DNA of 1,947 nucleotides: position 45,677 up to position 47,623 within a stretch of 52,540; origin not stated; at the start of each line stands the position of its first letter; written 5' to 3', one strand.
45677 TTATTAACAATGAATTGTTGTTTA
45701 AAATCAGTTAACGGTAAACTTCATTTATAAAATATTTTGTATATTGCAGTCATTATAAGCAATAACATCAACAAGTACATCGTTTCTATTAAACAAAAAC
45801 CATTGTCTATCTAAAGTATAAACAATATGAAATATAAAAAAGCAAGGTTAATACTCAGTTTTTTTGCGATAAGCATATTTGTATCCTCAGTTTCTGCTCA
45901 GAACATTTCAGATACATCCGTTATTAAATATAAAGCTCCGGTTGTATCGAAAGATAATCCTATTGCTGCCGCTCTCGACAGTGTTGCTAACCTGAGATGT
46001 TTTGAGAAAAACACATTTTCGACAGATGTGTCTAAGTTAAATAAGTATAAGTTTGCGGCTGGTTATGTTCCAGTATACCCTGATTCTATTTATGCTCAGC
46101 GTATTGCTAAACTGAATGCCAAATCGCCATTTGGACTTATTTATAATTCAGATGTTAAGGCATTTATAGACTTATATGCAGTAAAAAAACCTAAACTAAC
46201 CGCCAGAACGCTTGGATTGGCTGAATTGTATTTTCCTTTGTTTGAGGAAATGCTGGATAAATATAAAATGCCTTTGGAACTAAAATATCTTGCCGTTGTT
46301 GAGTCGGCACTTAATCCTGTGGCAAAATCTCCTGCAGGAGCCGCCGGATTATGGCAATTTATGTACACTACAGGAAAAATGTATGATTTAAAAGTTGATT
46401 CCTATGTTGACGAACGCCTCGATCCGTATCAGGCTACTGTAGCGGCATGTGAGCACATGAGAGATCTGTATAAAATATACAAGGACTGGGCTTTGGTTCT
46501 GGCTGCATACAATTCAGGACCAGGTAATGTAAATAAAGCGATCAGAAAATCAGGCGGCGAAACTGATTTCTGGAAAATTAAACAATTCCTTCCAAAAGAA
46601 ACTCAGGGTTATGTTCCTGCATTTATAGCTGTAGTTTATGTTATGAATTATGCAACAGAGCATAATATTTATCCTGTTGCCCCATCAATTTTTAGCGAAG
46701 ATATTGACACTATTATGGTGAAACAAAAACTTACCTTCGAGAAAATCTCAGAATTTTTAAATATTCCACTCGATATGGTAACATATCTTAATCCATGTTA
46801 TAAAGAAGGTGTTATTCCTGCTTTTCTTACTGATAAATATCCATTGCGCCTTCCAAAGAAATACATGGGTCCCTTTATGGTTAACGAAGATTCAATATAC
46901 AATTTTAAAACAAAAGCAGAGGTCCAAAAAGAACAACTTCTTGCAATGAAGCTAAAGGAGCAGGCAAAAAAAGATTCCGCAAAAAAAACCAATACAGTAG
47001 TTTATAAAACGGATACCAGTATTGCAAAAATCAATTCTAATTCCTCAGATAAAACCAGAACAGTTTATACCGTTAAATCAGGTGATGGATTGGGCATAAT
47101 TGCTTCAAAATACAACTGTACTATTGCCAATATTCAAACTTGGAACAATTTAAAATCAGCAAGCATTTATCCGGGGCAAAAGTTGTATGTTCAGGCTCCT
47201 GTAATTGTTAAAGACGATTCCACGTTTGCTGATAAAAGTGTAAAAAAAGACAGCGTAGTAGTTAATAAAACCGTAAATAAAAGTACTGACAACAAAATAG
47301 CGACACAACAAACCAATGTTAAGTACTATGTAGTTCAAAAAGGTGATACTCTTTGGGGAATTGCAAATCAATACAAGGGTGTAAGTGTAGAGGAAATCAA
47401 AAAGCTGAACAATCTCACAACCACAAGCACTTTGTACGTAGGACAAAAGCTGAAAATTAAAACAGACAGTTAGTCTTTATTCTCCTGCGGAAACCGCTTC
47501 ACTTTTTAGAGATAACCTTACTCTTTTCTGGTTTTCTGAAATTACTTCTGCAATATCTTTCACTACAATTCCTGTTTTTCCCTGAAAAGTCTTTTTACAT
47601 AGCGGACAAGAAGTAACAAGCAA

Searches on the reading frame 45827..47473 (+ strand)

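Call 5: search_protein_families(library=ncbifam, proteins=[window:45827-47473:+], max_evalue=0.01)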
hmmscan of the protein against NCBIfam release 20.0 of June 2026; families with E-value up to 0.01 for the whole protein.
window:45827-47473:+ (548 aa): 18 families
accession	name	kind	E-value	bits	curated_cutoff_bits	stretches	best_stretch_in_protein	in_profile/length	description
NF008050.0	PRK10783.1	equivalog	3.7e-58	196.9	508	3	117-345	87-313/457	murein transglycosylase D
NF004974.0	PRK06347.1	equivalog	1e-25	90.8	701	1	357-546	352-525/592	1,4-beta-N-acetylmuramoylhydrolase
NF042931.1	SAG1386_EF1546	equivalog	9e-19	68.1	80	2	475-545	86-158/158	SAG1386/EF1546 family surface-associated protein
NF010495.0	PRK13914.1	equivalog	2.1e-17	63.3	647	2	361-487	149-279/481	invasion associated endopeptidase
NF010723.1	PRK14125.1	equivalog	1.3e-14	54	60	2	493-544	27-84/87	cell division suppressor protein YneA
NF050804.1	CellDivDipMCaul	equivalog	5.4e-13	48.6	900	2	360-453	257-351/634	cell division endopeptidase DipM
TIGR02899.1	spore_safA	subfamily_domain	1.3e-12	47.4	67.85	1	503-544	1-42/44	SafA/ExsA family spore coat assembly protein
NF052398.1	Agg_Promo_Fact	equivalog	2e-11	44.5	170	2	493-547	23-76/202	aggregation-promoting factor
NF040883.1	amid_act_ActS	equivalog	2.7e-11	43.2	375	2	491-546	26-80/242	amidase activator ActS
NF008631.0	PRK11619.1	equivalog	1.1e-10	40.6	536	1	155-269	500-620/644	murein transglycosylase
NF041208.1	celldiv_DipM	equivalog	2.4e-10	40.2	740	2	386-456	158-228/419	cell division endopeptidase DipM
NF047755.1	LIC_10271_M23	exception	6e-10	39.2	180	1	493-547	19-72/207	LIC_10271 family cell wall hydrolase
TIGR02907.1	spore_VI_D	equivalog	2.4e-08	33.9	169.85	2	366-455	254-343/344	stage VI sporulation protein D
NF008399.0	PRK11198.1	equivalog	3.1e-08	34.1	134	1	486-545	82-146/149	peptidoglycan-binding protein LysM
NF047373.1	BB0259_flg_lyt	exception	4e-06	25.9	234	1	158-243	572-658/705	flagellar assembly lytic transglycosylase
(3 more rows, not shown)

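Call 6: search_protein_families(library=pfam, proteins=[window:45827-47473:+], max_evalue=0.01)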
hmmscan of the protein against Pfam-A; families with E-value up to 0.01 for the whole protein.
window:45827-47473:+ (548 aa): 4 families
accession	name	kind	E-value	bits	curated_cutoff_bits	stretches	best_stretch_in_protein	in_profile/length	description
PF01476.26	LysM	-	1.1e-31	108.9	20.9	2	501-545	1-43/43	LysM domain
PF01464.25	SLT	-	5.2e-27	94.2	21.3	1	144-245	9-111/117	Transglycosylase SLT domain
PF23473.1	LysM3_LYK4_5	-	1.4e-06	28.7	29.3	0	414-449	5-40/48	LYK4/5 LysM3 domain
PF23472.1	LysM2_CERK1_LYK3_4_5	-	0.00061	20.1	27.4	0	495-544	3-53/56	LYK3/4/5 LysM2 domain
